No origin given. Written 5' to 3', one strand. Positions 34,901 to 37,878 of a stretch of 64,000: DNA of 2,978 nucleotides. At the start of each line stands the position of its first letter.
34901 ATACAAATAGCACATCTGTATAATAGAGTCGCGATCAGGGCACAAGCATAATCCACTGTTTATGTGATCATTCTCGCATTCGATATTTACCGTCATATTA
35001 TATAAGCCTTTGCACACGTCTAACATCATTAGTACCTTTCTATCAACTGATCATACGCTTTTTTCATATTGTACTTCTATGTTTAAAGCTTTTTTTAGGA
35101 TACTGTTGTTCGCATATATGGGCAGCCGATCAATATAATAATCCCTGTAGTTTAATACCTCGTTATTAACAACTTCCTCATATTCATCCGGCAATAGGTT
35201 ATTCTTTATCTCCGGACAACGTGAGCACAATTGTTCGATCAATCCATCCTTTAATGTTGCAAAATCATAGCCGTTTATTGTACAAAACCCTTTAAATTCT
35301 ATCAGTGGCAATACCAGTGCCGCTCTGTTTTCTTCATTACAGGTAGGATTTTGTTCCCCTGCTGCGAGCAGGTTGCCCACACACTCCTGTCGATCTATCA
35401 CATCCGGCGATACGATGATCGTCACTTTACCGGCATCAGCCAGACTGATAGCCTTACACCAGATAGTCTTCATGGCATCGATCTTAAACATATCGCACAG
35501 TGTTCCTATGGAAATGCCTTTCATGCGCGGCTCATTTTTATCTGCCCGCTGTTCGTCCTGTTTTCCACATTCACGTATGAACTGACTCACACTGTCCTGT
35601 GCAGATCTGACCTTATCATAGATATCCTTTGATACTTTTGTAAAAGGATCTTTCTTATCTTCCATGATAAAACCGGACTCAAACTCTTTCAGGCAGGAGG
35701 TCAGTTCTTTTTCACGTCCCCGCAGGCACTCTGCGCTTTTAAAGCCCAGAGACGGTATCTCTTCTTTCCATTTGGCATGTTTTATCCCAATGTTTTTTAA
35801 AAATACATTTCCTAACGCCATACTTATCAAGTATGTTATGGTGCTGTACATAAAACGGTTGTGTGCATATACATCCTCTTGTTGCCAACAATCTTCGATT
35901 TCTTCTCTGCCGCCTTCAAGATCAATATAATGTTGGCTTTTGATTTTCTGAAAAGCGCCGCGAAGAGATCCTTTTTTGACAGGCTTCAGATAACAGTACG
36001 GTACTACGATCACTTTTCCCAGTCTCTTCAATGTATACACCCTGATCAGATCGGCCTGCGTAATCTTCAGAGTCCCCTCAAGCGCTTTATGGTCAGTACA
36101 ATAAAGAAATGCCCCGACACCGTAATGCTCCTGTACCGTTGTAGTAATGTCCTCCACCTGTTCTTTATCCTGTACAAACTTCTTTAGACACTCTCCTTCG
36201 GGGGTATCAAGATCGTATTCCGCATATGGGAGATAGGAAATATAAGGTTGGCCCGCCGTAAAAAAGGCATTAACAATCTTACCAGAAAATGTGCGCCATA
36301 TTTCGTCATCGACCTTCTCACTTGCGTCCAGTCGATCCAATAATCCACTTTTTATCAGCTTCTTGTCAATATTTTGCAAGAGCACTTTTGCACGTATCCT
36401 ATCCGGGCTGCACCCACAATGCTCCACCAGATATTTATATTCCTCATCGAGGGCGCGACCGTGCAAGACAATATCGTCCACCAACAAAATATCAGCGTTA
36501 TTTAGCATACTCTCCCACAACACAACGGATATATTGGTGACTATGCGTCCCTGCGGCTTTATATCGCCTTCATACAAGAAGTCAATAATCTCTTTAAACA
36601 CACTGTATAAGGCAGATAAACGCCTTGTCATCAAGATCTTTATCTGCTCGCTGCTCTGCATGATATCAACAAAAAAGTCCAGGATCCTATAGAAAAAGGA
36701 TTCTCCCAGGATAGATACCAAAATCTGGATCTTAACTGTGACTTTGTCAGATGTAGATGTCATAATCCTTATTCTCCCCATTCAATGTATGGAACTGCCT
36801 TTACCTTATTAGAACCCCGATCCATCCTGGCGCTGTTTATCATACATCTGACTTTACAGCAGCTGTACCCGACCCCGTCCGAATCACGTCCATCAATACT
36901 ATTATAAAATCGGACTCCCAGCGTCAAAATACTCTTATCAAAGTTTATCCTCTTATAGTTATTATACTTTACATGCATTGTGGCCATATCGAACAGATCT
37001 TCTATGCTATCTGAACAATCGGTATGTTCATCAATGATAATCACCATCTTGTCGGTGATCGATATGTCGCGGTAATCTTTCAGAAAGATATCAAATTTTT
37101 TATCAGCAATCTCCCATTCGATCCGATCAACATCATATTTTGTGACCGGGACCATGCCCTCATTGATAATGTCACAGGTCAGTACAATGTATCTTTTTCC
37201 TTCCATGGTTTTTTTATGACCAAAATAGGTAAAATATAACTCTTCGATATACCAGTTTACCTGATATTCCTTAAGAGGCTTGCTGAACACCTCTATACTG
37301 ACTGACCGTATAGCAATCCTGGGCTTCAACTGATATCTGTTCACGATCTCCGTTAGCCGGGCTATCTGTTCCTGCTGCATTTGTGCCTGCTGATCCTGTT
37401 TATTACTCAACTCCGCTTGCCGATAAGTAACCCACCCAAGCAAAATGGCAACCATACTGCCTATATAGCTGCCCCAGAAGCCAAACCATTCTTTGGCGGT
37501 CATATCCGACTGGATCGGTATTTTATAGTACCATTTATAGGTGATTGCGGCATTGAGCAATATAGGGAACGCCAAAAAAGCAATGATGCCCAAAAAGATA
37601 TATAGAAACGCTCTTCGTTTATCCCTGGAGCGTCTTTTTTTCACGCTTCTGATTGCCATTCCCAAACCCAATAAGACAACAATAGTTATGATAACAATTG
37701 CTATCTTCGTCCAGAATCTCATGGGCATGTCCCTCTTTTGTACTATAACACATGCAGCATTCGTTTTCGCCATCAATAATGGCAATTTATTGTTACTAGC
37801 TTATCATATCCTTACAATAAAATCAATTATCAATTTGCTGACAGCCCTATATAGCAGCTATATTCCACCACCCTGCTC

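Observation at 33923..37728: Compact three-gene operon of unknown function (membrane protein, PRTase-motif 576-aa protein, Cys-rich 368-aa protein) on a lower-GC, Rpn-flanked island: candidate novel system, possibly defence-related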

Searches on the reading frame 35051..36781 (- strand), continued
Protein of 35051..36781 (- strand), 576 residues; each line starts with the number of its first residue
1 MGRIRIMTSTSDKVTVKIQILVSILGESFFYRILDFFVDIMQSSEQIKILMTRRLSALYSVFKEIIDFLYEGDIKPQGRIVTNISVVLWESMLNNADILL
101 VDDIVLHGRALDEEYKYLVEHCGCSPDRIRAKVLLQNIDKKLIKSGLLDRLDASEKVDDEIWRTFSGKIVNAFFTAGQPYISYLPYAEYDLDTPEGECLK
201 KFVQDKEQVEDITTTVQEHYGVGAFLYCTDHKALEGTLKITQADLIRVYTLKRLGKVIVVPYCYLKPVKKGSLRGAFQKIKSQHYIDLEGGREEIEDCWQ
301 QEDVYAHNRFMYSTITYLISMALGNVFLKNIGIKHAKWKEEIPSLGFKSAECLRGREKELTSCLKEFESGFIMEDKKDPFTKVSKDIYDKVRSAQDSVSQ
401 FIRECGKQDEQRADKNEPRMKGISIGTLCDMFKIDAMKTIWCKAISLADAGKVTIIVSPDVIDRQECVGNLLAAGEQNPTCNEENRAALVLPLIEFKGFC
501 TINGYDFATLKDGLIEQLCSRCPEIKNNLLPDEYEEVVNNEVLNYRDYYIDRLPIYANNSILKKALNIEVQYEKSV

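Call 108: search_solved_structures(query=L036:2658-5291:+, max_evalue=1)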
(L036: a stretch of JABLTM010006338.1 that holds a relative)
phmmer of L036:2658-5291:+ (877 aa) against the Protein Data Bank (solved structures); distinct sequences matched with E-value up to 1: 2.
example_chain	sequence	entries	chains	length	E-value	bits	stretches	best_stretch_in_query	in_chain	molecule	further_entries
8hr7_A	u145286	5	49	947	7.4e-11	44.3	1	50-329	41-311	Archaeal ATPase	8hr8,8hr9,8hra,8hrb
8fnt_B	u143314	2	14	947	2.4e-10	42.7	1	51-329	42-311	Archaeal ATPase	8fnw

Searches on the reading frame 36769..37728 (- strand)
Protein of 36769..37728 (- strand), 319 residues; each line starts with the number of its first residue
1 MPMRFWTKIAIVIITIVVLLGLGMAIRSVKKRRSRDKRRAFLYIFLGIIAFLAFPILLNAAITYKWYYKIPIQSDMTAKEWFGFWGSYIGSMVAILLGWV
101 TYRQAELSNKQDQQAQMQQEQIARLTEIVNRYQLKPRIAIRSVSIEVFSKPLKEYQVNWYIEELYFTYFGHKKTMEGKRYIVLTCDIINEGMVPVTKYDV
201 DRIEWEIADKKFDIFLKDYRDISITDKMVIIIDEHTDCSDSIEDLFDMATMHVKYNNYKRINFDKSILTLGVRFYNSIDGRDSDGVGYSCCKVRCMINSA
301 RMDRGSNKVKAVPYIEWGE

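Call 3: search_protein_families(library=pfam, proteins=[window:36769-37728:-], max_evalue=1)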
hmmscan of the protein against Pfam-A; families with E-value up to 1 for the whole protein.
window:36769-37728:- (319 aa): 12 families
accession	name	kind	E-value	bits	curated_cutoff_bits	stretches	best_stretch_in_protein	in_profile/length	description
PF19491.4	DUF6026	-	0.035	14.5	26.6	1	99-131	14-45/51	Family of unknown function (DUF6026)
PF12725.13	DUF3810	-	0.038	13.8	28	1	11-133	29-145/311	Protein of unknown function (DUF3810)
PF13828.11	DUF4190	-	0.041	14.1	35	0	86-109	16-38/62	Domain of unknown function (DUF4190)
PF20874.2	Relaxase_M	-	0.084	13.5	27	1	175-221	16-60/86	Relaxase central domain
PF20303.3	YLATT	-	0.087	13.1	26.7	1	11-59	3-53/107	YEATS-Like-Associating Three TM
PF18900.5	DUF5656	-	0.09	12.5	23.3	1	9-64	24-79/242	Protein of unknown function (DUF5656)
PF06166.18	DUF979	-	0.15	11.7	26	1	9-119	57-158/307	Protein of unknown function (DUF979)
PF10066.14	DUF2304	-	0.19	12.4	25.5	1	12-57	4-50/106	Uncharacterized conserved protein (DUF2304)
PF14808.11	TMEM164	-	0.26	11.2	25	1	8-69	6-70/217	TMEM164 family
PF13268.11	DUF4059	-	0.3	12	25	0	11-59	18-63/72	Protein of unknown function (DUF4059)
PF01040.23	UbiA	-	0.36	10.5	34.2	1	3-45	206-246/250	UbiA prenyltransferase family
PF01944.22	SpoIIM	-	0.64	10.4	26.9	0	10-63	110-162/163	Stage II sporulation protein M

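Call 4: search_protein_families(library=padloc, proteins=[window:36769-37728:-], max_evalue=1)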
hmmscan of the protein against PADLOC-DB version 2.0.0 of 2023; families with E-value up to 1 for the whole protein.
window:36769-37728:- (319 aa): 0 families

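Call 5: search_protein_families(library=ncbifam, proteins=[window:36769-37728:-], max_evalue=1)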
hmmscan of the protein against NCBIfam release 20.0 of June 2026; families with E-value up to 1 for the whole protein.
window:36769-37728:- (319 aa): 2 families
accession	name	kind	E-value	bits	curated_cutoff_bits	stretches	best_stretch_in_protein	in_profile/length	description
NF047635.1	CPBP_Sphingo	equivalog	0.066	12.6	225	1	10-121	4-105/237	CPBP family intramembrane glutamic endopeptidase, BDIM_20840 family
NF045849.1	ICE_MMCAP2_0565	equivalog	0.58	9.9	40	0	78-116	10-49/80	Mbov_0395 family pilin-like conjugal transfer protein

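Call 6: search_protein_families(library=phrogs, proteins=[window:36769-37728:-], max_evalue=1)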
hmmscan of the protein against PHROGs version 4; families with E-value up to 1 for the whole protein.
window:36769-37728:- (319 aa): 9 families
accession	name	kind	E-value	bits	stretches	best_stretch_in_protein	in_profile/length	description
phrog_30577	-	unknown function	2.5e-05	24.6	1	31-97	7-72/290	-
phrog_3671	-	unknown function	0.00091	20.4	1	87-133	14-63/87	-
phrog_4172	-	unknown function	0.0049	17.6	1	89-133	19-65/101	-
phrog_462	-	other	0.051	14.7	1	74-135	3-67/101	lipoprotein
phrog_1350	-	lysis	0.084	14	1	62-122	10-66/97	holin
phrog_14555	-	unknown function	0.17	13.1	1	175-193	7-25/69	-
phrog_18008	-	unknown function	0.27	12.6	0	105-141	55-91/110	-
phrog_214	-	lysis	0.38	11.6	0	91-132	17-57/176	Rz-like spanin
phrog_16966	-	unknown function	0.8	10.4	1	40-58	14-32/38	-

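Call 52: search_solved_structures(query=A1, max_evalue=10)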
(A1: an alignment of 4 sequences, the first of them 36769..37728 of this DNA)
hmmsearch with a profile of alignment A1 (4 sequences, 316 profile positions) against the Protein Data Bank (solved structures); distinct sequences matched with E-value up to 10: 0.
